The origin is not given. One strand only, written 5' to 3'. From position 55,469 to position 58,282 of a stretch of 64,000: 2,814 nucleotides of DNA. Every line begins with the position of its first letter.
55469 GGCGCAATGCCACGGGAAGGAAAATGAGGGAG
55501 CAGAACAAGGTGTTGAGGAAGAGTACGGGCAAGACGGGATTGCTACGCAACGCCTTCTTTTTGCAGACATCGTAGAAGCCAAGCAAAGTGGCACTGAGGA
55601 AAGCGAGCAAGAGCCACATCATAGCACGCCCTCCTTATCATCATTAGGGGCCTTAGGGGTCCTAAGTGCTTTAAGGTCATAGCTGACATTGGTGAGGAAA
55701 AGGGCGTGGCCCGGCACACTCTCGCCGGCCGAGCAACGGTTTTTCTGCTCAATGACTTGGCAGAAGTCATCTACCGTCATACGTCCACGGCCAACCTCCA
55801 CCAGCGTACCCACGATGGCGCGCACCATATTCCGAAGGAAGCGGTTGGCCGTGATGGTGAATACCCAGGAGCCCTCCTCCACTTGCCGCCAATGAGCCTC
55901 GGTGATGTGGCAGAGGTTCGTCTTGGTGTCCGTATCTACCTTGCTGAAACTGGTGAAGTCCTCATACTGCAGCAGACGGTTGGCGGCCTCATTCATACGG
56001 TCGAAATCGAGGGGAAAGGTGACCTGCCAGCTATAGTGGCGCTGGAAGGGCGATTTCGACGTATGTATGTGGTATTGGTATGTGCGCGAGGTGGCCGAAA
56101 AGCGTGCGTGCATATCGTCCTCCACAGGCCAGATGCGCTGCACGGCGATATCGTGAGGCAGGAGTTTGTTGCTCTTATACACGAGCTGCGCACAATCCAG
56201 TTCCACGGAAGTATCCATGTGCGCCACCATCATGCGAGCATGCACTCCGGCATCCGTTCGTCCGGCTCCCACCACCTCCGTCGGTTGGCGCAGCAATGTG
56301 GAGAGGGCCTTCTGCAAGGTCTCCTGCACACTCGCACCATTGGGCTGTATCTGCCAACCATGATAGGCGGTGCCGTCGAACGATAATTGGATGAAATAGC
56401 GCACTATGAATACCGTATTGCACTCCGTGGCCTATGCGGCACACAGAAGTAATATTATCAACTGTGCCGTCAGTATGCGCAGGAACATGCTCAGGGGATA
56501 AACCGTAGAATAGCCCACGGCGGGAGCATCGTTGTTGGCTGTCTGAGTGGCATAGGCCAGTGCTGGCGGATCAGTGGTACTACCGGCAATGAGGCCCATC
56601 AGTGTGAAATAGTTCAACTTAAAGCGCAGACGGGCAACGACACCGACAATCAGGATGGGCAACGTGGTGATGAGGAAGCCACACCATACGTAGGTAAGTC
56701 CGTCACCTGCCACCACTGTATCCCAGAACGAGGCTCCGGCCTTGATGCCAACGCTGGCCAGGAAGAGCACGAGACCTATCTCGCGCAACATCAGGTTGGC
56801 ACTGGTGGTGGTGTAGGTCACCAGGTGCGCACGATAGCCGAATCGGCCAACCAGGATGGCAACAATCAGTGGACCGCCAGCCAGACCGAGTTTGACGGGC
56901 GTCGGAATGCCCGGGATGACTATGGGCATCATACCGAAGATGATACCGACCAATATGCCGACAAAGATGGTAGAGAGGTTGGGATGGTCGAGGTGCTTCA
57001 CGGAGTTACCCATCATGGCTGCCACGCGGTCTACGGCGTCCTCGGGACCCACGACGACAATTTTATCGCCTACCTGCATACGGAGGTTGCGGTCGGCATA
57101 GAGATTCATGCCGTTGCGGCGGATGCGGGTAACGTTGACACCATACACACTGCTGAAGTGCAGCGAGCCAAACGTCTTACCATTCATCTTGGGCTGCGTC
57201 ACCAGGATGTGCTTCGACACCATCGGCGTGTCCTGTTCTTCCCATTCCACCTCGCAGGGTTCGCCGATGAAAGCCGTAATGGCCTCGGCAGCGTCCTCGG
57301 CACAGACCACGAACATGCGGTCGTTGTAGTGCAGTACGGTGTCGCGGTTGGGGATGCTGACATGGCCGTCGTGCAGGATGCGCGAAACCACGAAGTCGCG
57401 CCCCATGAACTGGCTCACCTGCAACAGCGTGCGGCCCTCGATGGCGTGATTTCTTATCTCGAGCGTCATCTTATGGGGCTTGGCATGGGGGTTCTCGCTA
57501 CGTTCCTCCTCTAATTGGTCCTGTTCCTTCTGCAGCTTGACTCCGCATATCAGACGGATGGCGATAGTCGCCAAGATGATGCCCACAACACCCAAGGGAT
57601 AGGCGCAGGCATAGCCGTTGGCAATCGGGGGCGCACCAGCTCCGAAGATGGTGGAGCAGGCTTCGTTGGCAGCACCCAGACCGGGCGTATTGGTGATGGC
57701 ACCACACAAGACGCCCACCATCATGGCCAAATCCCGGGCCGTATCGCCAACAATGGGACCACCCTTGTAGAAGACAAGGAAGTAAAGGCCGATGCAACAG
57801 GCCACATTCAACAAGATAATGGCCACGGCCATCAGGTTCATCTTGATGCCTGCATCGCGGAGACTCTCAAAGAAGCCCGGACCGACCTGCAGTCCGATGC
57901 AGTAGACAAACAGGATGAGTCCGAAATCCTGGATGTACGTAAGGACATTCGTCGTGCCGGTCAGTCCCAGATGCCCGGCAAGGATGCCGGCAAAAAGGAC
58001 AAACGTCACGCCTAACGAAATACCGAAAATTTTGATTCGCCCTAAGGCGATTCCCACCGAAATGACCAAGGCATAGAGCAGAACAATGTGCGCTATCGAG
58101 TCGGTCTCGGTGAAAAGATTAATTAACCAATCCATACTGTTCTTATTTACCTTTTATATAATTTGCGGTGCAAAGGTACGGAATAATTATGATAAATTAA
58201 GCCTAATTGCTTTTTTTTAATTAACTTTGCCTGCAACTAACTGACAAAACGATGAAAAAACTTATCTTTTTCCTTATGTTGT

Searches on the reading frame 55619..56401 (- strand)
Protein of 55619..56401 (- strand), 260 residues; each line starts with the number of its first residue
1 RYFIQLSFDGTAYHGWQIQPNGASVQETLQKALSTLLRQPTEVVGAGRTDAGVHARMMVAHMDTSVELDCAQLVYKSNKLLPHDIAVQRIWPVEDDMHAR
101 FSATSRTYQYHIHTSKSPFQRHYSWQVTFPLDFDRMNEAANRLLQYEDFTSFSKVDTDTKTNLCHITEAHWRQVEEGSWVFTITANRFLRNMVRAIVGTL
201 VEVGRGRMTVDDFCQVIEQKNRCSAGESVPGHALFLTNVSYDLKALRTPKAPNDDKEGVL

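Call 81: search_protein_families(library=pfam, proteins=[window:55619-56401:-], max_evalue=0.001)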
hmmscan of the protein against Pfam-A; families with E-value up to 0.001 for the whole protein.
window:55619-56401:- (260 aa): 1 family
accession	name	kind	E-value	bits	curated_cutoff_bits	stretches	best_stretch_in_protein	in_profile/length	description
PF01416.25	PseudoU_synth_1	-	2.5e-36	124.9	23.3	2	139-242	1-108/108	tRNA pseudouridine synthase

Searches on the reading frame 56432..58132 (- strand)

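Call 81: search_protein_families(library=pfam, proteins=[window:56432-58132:-], max_evalue=0.001)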
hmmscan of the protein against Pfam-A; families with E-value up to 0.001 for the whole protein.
window:56432-58132:- (566 aa): 2 families
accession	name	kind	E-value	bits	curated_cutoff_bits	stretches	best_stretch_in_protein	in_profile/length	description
PF06826.17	Asp-Al_Ex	-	4.8e-80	267.7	27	2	389-560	2-166/167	Predicted Permease Membrane Region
PF02080.26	TrkA_C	-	2.3e-20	72.7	27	2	315-374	11-70/71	TrkA-C domain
